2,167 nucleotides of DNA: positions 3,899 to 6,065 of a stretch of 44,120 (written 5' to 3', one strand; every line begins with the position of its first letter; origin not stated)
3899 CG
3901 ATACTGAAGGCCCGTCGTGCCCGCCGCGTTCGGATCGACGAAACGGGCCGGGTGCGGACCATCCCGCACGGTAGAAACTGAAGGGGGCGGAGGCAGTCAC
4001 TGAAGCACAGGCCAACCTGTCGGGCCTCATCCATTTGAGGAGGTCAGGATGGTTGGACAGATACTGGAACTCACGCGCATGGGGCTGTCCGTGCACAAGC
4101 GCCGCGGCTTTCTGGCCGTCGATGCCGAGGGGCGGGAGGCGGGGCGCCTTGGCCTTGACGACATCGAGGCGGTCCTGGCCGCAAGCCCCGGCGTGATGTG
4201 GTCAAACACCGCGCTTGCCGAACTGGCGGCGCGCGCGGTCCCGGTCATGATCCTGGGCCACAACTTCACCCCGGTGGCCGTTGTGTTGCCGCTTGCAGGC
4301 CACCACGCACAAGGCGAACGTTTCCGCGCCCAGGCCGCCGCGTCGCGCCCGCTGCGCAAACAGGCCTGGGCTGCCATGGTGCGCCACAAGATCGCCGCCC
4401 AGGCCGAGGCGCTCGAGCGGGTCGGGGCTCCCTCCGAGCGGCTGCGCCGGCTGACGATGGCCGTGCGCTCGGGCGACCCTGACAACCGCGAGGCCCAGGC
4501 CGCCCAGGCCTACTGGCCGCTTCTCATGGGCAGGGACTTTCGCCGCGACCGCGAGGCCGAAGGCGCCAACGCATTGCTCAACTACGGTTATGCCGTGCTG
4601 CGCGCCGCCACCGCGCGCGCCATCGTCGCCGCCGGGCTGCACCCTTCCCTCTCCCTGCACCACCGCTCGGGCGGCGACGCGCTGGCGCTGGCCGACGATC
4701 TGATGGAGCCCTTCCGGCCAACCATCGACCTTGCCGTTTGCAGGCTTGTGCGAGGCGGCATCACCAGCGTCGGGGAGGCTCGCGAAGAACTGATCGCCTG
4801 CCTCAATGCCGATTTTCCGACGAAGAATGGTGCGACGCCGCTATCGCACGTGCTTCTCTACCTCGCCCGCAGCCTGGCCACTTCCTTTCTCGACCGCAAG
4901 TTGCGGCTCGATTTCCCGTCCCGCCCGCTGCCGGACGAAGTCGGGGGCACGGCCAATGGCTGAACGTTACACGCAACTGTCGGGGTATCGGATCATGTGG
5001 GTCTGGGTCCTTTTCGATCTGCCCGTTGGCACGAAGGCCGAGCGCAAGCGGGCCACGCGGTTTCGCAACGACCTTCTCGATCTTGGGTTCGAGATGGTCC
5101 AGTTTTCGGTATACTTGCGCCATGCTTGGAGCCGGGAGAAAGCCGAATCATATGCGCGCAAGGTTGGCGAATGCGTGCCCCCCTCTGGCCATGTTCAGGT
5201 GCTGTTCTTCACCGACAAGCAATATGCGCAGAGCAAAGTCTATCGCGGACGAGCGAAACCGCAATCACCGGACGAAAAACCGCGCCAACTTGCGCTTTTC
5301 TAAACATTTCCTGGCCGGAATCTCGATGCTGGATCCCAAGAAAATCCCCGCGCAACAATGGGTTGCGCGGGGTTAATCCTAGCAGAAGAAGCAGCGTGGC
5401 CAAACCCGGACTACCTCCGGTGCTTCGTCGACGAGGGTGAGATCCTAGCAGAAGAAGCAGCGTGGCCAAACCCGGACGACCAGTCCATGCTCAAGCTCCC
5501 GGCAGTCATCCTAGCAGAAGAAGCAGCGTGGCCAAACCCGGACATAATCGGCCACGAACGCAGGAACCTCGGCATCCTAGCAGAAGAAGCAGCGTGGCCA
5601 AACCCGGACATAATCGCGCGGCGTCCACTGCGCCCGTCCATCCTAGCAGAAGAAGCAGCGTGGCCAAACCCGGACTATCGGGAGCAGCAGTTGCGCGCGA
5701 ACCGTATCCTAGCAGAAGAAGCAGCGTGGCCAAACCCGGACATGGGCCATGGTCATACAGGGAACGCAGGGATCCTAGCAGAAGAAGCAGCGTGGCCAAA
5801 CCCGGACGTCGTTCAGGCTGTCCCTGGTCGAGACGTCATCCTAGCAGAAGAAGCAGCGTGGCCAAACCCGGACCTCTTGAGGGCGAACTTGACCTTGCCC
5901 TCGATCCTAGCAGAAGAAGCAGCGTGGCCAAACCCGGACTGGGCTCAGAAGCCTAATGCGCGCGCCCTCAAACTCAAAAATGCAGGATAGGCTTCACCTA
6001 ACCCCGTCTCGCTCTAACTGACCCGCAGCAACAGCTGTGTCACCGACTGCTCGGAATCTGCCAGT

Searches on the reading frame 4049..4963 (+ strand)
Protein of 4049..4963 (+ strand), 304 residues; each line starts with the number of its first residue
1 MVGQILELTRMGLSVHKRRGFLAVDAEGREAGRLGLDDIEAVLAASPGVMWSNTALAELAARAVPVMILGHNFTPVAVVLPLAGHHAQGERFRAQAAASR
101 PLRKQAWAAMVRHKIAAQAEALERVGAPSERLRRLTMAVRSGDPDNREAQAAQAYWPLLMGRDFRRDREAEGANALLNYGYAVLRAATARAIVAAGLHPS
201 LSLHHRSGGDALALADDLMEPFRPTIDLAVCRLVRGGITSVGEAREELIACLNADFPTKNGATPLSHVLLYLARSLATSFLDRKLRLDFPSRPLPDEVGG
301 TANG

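Call 14: search_protein_families(library=pfam, proteins=[window:4049-4963:+])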
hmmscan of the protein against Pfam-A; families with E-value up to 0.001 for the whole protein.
window:4049-4963:+ (304 aa): 1 family
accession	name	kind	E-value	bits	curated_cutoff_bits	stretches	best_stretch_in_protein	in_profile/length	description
PF01867.21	Cas_Cas1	-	2.3e-26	93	22.3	1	8-238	3-254/283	CRISPR associated protein Cas1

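Call 48: search_protein_families(library=ncbifam, proteins=[window:4049-4963:+])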
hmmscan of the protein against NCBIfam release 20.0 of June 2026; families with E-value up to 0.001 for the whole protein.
window:4049-4963:+ (304 aa): 8 families
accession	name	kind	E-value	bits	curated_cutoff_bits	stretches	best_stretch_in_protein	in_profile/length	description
TIGR03639.1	cas1_NMENI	exception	2.3e-62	210.8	120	1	21-274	18-275/278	type II CRISPR-associated endonuclease Cas1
TIGR00287.1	cas1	equivalog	5e-23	81.7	71.7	1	9-238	5-258/327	CRISPR-associated endonuclease Cas1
NF049935.1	cas4g_cas1g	exception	3.3e-17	62.1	560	1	5-234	216-468/546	CRISPR-associated endonuclease Cas4g/Cas1g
TIGR04093.1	cas1_CYANO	exception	3.5e-10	39.3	385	1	147-235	160-257/334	type I-D CRISPR-associated endonuclease Cas1d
TIGR03640.1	cas1_DVULG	exception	8.3e-10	38.4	385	1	170-226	197-253/340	type I-C CRISPR-associated endonuclease Cas1c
TIGR03983.1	cas1_MYXAN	equivalog_domain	1.4e-08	34.1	358.05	1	171-231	204-265/347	type I-MYXAN CRISPR-associated endonuclease Cas1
TIGR03641.1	cas1_HMARI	exception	7.6e-05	22.1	304.1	1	171-234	182-246/324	type I-B CRISPR-associated endonuclease Cas1b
TIGR03638.1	cas1_ECOLI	exception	0.00043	19.6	215.6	0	33-212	39-211/269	type I-E CRISPR-associated endonuclease Cas1e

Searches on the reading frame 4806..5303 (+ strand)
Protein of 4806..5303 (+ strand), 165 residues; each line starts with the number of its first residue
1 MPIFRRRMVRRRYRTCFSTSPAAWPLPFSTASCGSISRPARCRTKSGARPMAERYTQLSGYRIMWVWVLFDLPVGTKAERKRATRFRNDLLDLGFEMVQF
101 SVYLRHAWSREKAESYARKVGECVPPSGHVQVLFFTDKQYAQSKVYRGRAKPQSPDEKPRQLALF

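Call 23: search_protein_families(library=pfam, proteins=[window:4806-5303:+], max_evalue=1)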
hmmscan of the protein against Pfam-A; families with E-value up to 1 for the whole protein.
window:4806-5303:+ (165 aa): 3 families
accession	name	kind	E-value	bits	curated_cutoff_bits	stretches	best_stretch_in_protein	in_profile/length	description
PF09827.14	CRISPR_Cas2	-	1.2e-15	57.9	23.8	1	64-142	1-73/74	CRISPR associated protein Cas2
PF20803.2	PaaX_M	-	0.00013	22.4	24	1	65-120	8-60/83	PaaX protein central Cas2-like domain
PF06564.18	CBP_BcsQ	-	0.044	13.7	21.3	1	26-85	82-136/234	Cellulose biosynthesis protein BcsQ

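Call 48: search_protein_families(library=ncbifam, proteins=[window:4806-5303:+])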
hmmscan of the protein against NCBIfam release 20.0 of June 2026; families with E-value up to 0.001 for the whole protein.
window:4806-5303:+ (165 aa): 1 family
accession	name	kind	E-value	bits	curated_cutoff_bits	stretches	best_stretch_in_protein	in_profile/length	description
TIGR01573.1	cas2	equivalog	1.5e-15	57.2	24.5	1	64-154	1-89/96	CRISPR-associated endonuclease Cas2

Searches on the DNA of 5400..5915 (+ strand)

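Call 57: search_dna_similar(query=window:5400-5915:+, collection=phages, mode=distant, max_evalue=1, max_rows=20)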
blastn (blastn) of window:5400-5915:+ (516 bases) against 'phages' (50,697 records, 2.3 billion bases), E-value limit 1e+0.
Records with a match: 1; places in all: 1; records where one place covers at least 80% of the query: 0.
Best place of each record, by identity: 80-90% 1.
By first word of the organism name: Roseobacter 1.
By host as written in the record: Roseobacter denitrificans OCh 114 1.
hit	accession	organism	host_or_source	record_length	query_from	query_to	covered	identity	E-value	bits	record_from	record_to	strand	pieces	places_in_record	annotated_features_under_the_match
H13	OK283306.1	Roseobacter phage RDJL6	Roseobacter denitrificans OCh 114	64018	409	441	6%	87.9%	1e-1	43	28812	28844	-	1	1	integrase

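Call 58: search_dna_similar(query=window:5400-5915:+, collection=plasmids, mode=distant, max_evalue=1, max_rows=20)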
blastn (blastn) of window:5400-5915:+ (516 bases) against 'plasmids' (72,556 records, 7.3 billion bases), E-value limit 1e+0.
Records with a match: 2; places in all: 2; records where one place covers at least 80% of the query: 0.
Best place of each record, by identity: 90-95% 1; 60-80% 1.
By first word of the organism name: Bosea 1; Halorubrum 1.
By predicted mobility (MOB-suite, as given by PLSDB): non-mobilizable 2.
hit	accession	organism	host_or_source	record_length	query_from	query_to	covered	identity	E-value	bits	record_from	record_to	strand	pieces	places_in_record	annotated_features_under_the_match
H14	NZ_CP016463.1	Bosea sp. RAC05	Microbial isolate,Algal phycosphere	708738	388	431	9%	79.6%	1e-1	45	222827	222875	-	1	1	hypothetical protein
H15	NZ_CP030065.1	Halorubrum sp. PV6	salt water,water sample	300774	72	101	6%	93.3%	4e-2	46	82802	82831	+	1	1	extracellular solute-binding protein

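Call 59: get_annotated_region(hit=H13, flank=40)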
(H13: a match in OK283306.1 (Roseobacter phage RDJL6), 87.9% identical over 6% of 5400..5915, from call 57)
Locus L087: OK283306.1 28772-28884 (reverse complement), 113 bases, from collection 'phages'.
description: Roseobacter phage RDJL6, complete genome.
organism: Roseobacter phage RDJL6 (NCBI taxid 2880885)
taxonomy: Viruses; Duplodnaviria; Heunggongvirae; Uroviricota; Caudoviricetes; Xiamenvirus
host: Roseobacter denitrificans OCh 114; source: sea water; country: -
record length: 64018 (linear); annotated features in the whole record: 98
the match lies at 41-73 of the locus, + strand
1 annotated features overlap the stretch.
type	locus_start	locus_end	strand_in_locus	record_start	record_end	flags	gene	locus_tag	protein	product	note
CDS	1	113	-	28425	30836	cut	-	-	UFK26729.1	integrase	-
